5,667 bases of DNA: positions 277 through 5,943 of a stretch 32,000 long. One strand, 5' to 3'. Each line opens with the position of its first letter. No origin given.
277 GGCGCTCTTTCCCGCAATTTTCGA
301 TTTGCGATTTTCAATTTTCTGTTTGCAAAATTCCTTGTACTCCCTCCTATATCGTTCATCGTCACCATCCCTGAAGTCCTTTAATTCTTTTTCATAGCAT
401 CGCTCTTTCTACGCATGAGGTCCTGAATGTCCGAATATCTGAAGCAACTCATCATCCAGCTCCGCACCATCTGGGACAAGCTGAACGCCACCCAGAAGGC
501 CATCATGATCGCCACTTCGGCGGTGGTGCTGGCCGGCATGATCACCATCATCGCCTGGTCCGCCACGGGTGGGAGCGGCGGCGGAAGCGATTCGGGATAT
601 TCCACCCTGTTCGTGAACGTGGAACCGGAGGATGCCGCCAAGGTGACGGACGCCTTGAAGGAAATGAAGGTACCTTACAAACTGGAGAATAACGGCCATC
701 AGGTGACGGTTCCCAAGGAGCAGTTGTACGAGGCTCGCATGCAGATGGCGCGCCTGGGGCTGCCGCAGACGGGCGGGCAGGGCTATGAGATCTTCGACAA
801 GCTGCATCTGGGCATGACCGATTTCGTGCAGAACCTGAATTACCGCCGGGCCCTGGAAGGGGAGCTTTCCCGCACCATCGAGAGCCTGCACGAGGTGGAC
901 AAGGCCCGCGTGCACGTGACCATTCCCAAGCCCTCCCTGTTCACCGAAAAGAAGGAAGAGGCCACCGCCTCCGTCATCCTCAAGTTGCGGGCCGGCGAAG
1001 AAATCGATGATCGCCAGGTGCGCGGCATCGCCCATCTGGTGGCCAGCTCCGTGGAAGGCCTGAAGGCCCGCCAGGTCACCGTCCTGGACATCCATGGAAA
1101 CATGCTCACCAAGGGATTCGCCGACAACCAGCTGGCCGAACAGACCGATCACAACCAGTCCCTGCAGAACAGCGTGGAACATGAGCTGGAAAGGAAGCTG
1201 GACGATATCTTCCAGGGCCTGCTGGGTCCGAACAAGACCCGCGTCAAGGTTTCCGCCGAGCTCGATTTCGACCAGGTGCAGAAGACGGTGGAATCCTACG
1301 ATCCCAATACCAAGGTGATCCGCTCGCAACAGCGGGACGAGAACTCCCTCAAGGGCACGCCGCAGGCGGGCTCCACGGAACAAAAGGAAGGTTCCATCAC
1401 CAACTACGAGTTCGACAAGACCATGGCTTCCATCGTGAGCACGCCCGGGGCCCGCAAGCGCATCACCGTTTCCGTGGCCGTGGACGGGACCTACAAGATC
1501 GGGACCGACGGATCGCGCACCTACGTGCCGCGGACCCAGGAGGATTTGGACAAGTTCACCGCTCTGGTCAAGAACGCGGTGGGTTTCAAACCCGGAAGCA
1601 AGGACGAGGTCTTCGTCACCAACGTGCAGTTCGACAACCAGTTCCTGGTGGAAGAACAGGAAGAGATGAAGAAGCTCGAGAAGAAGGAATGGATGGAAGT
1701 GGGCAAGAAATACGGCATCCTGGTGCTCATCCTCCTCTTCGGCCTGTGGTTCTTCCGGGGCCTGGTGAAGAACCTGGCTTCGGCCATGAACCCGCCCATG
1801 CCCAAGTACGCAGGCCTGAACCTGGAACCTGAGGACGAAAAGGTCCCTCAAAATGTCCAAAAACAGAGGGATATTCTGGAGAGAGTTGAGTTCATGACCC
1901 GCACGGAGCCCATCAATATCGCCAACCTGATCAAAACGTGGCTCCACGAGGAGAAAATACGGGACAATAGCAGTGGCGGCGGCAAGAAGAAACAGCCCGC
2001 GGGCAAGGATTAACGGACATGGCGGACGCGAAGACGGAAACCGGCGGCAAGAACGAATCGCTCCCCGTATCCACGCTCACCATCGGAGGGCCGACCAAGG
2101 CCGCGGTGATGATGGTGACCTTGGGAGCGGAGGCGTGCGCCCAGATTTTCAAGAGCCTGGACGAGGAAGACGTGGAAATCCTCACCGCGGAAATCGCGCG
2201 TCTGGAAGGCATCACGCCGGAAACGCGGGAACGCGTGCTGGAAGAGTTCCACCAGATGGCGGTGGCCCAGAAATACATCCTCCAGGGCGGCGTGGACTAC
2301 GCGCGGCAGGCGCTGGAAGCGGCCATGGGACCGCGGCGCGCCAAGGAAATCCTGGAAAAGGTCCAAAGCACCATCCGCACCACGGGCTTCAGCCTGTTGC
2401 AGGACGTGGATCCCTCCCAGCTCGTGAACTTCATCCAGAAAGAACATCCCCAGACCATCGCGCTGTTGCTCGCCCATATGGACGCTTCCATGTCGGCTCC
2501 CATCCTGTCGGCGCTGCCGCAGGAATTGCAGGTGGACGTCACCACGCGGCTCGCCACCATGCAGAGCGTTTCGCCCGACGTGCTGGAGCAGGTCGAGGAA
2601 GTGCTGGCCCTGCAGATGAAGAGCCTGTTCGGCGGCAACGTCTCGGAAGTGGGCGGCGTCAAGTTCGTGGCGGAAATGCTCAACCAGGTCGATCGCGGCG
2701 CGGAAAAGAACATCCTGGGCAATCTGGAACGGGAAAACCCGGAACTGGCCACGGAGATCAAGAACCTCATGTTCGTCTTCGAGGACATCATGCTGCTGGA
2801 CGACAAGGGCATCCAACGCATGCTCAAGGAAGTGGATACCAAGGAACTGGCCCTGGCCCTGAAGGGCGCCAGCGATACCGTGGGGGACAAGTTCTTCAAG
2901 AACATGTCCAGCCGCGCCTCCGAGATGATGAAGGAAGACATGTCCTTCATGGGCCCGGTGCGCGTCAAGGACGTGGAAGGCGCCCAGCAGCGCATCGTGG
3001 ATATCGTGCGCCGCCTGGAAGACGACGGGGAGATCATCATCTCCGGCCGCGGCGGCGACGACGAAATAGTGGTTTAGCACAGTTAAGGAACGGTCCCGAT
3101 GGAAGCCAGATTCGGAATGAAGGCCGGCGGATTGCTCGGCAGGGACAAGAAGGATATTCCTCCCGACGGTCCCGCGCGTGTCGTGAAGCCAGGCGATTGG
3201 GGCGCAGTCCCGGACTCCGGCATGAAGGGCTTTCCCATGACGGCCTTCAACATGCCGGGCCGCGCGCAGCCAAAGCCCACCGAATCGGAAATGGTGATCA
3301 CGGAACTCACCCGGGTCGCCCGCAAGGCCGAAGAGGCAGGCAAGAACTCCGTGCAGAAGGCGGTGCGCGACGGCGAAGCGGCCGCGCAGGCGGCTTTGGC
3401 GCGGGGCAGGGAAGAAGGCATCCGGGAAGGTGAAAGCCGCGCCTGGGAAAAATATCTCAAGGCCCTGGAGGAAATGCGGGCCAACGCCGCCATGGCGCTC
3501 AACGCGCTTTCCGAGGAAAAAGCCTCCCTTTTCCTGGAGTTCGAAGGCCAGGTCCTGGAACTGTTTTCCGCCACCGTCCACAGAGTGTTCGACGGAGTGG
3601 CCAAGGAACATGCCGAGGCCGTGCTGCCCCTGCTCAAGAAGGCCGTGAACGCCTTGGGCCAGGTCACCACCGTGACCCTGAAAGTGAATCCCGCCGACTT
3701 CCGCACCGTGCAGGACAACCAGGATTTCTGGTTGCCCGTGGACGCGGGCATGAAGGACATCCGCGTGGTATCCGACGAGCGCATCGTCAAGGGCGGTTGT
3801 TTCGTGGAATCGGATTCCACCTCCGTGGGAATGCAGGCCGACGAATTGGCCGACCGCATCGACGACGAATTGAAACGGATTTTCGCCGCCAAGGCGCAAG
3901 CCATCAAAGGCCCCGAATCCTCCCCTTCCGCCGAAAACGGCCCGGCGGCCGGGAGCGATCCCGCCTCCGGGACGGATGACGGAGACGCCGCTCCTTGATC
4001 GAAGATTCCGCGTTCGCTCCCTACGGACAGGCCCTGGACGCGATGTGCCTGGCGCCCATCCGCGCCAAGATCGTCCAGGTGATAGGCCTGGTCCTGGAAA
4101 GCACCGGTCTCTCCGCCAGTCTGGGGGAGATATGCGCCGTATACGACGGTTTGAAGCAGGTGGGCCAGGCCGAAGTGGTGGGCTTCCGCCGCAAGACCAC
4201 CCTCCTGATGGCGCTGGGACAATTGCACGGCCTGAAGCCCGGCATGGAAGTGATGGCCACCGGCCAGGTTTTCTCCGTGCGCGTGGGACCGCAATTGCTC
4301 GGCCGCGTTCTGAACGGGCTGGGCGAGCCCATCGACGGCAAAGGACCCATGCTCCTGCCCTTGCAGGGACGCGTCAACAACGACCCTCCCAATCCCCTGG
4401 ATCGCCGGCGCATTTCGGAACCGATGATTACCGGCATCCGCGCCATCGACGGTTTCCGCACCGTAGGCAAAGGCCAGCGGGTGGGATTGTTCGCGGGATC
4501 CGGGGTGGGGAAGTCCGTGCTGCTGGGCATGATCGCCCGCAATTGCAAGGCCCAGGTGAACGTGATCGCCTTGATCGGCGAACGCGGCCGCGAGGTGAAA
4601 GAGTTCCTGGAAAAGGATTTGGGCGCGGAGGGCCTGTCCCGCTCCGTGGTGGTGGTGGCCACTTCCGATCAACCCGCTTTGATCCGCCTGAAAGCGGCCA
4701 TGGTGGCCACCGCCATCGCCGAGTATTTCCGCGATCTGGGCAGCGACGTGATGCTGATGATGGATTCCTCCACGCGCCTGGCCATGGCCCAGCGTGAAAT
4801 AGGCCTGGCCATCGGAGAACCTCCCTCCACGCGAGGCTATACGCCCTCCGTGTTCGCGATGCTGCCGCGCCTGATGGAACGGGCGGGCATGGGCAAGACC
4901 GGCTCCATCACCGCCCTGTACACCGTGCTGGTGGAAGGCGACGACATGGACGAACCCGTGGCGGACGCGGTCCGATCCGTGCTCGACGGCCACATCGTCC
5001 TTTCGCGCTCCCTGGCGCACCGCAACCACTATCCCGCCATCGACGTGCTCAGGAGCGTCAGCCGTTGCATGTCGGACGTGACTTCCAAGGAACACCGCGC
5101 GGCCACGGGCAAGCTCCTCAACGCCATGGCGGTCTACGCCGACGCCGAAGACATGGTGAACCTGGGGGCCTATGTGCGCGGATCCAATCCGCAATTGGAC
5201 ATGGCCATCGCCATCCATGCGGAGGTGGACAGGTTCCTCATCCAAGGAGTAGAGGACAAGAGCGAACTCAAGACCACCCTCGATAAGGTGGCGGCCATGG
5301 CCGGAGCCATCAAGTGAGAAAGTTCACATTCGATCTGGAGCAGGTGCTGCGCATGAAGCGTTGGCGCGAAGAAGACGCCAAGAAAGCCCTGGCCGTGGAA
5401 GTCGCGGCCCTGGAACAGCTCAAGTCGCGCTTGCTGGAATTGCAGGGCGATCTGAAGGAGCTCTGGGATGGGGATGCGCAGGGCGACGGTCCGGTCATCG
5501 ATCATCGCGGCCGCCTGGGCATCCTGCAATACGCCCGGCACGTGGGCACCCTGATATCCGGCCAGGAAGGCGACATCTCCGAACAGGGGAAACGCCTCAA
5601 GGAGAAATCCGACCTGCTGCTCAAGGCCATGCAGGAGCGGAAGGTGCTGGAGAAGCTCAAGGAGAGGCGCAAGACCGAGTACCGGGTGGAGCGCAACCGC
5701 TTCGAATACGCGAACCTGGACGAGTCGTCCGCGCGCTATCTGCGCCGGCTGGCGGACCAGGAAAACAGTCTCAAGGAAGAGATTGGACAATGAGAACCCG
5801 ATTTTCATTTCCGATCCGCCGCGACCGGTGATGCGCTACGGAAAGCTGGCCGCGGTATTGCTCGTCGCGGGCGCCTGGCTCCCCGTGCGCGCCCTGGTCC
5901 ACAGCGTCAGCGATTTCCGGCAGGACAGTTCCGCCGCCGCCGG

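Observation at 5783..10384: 1533-aa signal-peptide protein with a T9SS/FlgD-Ig-type tail joined to fliJ where fliK-flgD-flgE normally sit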

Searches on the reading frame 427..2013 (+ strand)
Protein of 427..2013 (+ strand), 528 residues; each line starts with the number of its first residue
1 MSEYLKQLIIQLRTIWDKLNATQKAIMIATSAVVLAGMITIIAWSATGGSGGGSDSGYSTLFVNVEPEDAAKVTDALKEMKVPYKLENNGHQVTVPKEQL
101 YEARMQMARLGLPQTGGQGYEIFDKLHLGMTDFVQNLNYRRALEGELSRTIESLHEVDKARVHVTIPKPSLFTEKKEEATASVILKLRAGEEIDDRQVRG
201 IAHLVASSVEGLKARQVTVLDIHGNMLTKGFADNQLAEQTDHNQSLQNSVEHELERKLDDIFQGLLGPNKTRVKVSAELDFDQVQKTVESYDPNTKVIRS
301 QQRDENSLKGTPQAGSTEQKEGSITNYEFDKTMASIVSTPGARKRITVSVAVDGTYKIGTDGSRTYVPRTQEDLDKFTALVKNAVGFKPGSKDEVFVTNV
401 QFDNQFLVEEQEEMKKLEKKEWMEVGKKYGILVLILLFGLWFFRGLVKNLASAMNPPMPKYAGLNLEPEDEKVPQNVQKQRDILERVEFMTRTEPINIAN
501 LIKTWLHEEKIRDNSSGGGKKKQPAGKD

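Call 8: search_protein_families(library=pfam, proteins=[window:427-2013:+])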
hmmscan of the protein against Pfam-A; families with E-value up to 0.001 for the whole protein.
window:427-2013:+ (528 aa): 2 families
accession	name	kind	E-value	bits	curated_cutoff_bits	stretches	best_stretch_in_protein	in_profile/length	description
PF01514.23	YscJ_FliF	-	7.4e-67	225.1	24.4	1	56-228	4-178/179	Secretory protein of YscJ/FliF family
PF08345.17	YscJ_FliF_C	-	1e-30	107.6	23.8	1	265-402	4-147/147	Flagellar M-ring protein C-terminal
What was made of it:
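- Checked: fliF 427-2013, fliG 2019-3077, fliH 3099-3998, fliI 3995-5317 and fliJ 5314-5793 all match their Pfam families (call 8).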

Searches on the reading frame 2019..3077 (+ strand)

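Call 8: search_protein_families(library=pfam, proteins=[window:2019-3077:+])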
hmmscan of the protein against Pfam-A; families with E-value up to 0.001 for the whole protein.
window:2019-3077:+ (352 aa): 4 families
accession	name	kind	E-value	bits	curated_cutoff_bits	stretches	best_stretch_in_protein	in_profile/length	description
PF01706.21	FliG_C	-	3.4e-51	172.5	23.3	1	235-341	2-108/108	FliG C-terminal domain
PF14842.11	FliG_N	-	3.2e-40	137.4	25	2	23-124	3-104/104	FliG N-terminal domain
PF14841.11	FliG_M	-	2.4e-31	108.2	25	1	132-203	1-72/76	FliG middle domain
PF03448.22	MgtE_N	-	2e-05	25.5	25.9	0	96-172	18-91/102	MgtE intracellular N domain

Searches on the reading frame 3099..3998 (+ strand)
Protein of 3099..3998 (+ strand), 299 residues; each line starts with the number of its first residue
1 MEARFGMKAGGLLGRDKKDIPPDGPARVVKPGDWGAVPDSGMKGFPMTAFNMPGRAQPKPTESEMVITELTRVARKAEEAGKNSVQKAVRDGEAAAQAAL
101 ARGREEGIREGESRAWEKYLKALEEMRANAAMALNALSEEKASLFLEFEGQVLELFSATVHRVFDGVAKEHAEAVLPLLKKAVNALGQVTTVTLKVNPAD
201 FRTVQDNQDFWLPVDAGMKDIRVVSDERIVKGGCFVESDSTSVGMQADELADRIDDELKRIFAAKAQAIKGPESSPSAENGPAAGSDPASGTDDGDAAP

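Call 8: search_protein_families(library=pfam, proteins=[window:3099-3998:+])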
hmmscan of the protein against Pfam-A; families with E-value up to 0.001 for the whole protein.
window:3099-3998:+ (299 aa): 1 family
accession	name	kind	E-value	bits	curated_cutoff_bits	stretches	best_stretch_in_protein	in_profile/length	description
PF02108.21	FliH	-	1e-11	45.3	24.1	1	130-246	7-120/128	Flagellar assembly protein FliH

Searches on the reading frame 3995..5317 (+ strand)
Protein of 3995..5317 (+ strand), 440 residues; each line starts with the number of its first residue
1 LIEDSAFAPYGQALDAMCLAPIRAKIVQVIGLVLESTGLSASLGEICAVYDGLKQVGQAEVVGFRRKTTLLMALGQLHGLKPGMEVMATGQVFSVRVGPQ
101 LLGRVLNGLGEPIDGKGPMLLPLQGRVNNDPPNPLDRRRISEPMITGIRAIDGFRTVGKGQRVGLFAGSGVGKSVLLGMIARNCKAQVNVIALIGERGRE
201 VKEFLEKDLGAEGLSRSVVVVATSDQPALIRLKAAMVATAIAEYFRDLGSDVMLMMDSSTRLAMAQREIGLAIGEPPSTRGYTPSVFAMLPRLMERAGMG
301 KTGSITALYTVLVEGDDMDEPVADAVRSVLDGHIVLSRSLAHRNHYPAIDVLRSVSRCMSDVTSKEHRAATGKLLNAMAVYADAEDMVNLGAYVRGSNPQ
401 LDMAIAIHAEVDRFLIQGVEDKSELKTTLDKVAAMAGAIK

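Call 8: search_protein_families(library=pfam, proteins=[window:3995-5317:+])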
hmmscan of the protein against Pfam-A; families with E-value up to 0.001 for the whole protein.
window:3995-5317:+ (440 aa): 3 families
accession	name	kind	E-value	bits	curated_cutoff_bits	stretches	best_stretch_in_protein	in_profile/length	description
PF00006.31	ATP-synt_ab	-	3.7e-90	301.7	29.5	1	147-356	1-213/213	ATP synthase alpha/beta family, nucleotide-binding domain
PF18269.6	T3SS_ATPase_C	-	8.8e-21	74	22.7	1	363-431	1-69/72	T3SS EscN ATPase C-terminal domain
PF02874.29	ATP-synt_ab_N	-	9.4e-10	39.3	20.9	1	26-90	1-69/69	ATP synthase alpha/beta family, beta-barrel domain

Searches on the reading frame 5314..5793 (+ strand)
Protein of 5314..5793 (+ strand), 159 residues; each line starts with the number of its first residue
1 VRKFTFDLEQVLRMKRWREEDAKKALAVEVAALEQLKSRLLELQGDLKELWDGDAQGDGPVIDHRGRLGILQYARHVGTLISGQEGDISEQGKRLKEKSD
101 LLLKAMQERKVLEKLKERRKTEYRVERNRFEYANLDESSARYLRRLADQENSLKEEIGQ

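Call 8: search_protein_families(library=pfam, proteins=[window:5314-5793:+])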
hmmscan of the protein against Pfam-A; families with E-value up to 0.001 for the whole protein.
window:5314-5793:+ (159 aa): 1 family
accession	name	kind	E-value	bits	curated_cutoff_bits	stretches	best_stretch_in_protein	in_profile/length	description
PF02050.21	FliJ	-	1.3e-12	48.5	28.4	1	20-141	1-121/123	Flagellar FliJ protein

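Call 52: find_homologous_proteins(query=window:5314-5790:+, max_evalue=0.001)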
Query window:5314-5790:+ (159 aa): 101 proteins with E <= 0.001 among 255 candidates.
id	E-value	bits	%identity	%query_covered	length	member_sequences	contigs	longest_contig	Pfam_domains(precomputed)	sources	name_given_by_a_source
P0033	2.0e-91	322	98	100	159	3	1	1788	PF02050.23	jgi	jgi:flagellar FliJ protein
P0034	1.1e-84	300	92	100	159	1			PF02050.23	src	-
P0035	6.1e-80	284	87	100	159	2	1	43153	PF02050.23,PF16789.11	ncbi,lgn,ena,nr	ncbi:MAG TPA: flagellar export protein FliJ [Fibrobacteria bacterium]|nr:flagellar export protein Fl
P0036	3.4e-78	279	86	100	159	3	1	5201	PF02050.23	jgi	jgi:flagellar FliJ protein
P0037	2.8e-75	269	82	100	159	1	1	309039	PF02050.23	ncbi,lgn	-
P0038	2.9e-75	269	83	100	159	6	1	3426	PF02050.23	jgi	jgi:flagellar protein FliJ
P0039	1.5e-73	264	82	100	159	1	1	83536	PF02050.23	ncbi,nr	ncbi:MAG: hypothetical protein JWP91_2456 [Fibrobacteres bacterium]|nr:hypothetical protein [Fibroba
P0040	3.3e-73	263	82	100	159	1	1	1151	PF02050.23,PF16789.11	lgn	-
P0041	5.2e-71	255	82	99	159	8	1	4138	PF02050.23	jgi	jgi:flagellar export protein FliJ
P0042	7.6e-71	255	79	100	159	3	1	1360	PF02050.23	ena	-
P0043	8.6e-69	248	75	99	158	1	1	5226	PF02050.23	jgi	jgi:flagellar protein FliJ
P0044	3.6e-68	246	77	100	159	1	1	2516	PF02050.23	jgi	jgi:flagellar FliJ protein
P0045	3.9e-68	246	76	100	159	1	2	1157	PF02050.23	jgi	jgi:flagellar protein FliJ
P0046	2.3e-67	244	83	92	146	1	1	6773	PF02050.23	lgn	-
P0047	2.3e-67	244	78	96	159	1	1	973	PF02050.23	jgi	jgi:flagellar FliJ protein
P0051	2.4e-63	231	75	100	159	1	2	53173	PF02050.23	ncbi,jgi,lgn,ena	-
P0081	6.9e-51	190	66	94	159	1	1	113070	PF02050.23,PF16789.11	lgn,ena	-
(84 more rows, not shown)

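Call 62: find_encoding_contigs(protein=P0081, flank=7000, max_places=1)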
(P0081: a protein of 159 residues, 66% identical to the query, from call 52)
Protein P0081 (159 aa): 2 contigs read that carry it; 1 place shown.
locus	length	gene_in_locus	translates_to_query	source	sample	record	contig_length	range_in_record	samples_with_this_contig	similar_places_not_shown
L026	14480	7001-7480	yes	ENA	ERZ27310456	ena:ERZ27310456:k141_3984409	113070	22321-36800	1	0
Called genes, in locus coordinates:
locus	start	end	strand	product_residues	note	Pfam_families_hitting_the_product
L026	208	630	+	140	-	PF00460:Flg_bb_rod (weak)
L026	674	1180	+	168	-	PF00460:Flg_bb_rod, PF06429:Flg_bbr_C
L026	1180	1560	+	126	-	-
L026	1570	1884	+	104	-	PF02049:FliE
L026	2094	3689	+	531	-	PF01514:YscJ_FliF, PF08345:YscJ_FliF_C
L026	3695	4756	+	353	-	PF14842:FliG_N, PF03448:MgtE_N (faint), PF14841:FliG_M, PF14842:FliG_N, PF01706:FliG_C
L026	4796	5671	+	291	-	PF02108:FliH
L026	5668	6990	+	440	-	PF02874:ATP-synt_ab_N (weak), PF00006:ATP-synt_ab, PF18269:T3SS_ATPase_C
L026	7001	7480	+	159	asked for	PF02050:FliJ, PF16789:YscO-like (faint)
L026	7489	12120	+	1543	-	-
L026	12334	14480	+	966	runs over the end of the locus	PF07517:SecA_DEAD, PF00270:DEAD (weak), PF01043:SecA_PP_bind, PF21090:P-loop_SecA, PF07516:SecA_SW, PF02810:SEC-C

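Call 63: find_encoding_contigs(protein=P0051, flank=7000, max_places=1)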
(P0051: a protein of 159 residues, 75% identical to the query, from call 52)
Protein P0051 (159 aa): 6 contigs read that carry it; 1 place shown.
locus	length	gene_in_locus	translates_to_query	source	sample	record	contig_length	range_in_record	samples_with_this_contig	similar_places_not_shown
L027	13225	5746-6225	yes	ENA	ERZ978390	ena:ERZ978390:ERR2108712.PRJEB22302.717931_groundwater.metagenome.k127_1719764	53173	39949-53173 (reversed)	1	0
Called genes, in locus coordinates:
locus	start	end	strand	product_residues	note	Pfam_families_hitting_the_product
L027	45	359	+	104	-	PF02049:FliE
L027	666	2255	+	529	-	PF01514:YscJ_FliF, PF08345:YscJ_FliF_C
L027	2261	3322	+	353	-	PF03448:MgtE_N (faint), PF14842:FliG_N, PF14841:FliG_M, PF14842:FliG_N (weak), PF01706:FliG_C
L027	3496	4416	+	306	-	PF02108:FliH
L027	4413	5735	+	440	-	PF02874:ATP-synt_ab_N, PF00006:ATP-synt_ab, PF18269:T3SS_ATPase_C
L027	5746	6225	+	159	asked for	PF02050:FliJ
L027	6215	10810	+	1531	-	-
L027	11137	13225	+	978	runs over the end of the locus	PF07517:SecA_DEAD, PF00270:DEAD (weak), PF01043:SecA_PP_bind, PF21090:P-loop_SecA, PF07516:SecA_SW, PF02810:SEC-C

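Call 64: find_encoding_contigs(protein=P0035, flank=7000, max_places=1)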
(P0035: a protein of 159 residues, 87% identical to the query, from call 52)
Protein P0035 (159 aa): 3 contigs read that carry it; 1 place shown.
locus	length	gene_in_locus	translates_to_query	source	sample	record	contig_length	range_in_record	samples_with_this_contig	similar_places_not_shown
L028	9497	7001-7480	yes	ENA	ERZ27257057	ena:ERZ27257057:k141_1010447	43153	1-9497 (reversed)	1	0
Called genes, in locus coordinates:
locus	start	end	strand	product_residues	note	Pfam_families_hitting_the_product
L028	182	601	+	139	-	-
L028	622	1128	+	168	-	PF00460:Flg_bb_rod, PF06429:Flg_bbr_C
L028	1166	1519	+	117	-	-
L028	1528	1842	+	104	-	PF02049:FliE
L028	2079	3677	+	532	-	PF01514:YscJ_FliF, PF08345:YscJ_FliF_C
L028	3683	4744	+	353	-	PF14842:FliG_N, PF14841:FliG_M, PF14842:FliG_N (weak), PF01706:FliG_C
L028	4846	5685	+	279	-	PF02108:FliH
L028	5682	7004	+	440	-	PF02874:ATP-synt_ab_N, PF00006:ATP-synt_ab, PF18269:T3SS_ATPase_C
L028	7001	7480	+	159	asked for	PF02050:FliJ, PF16789:YscO-like (faint)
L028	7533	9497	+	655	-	?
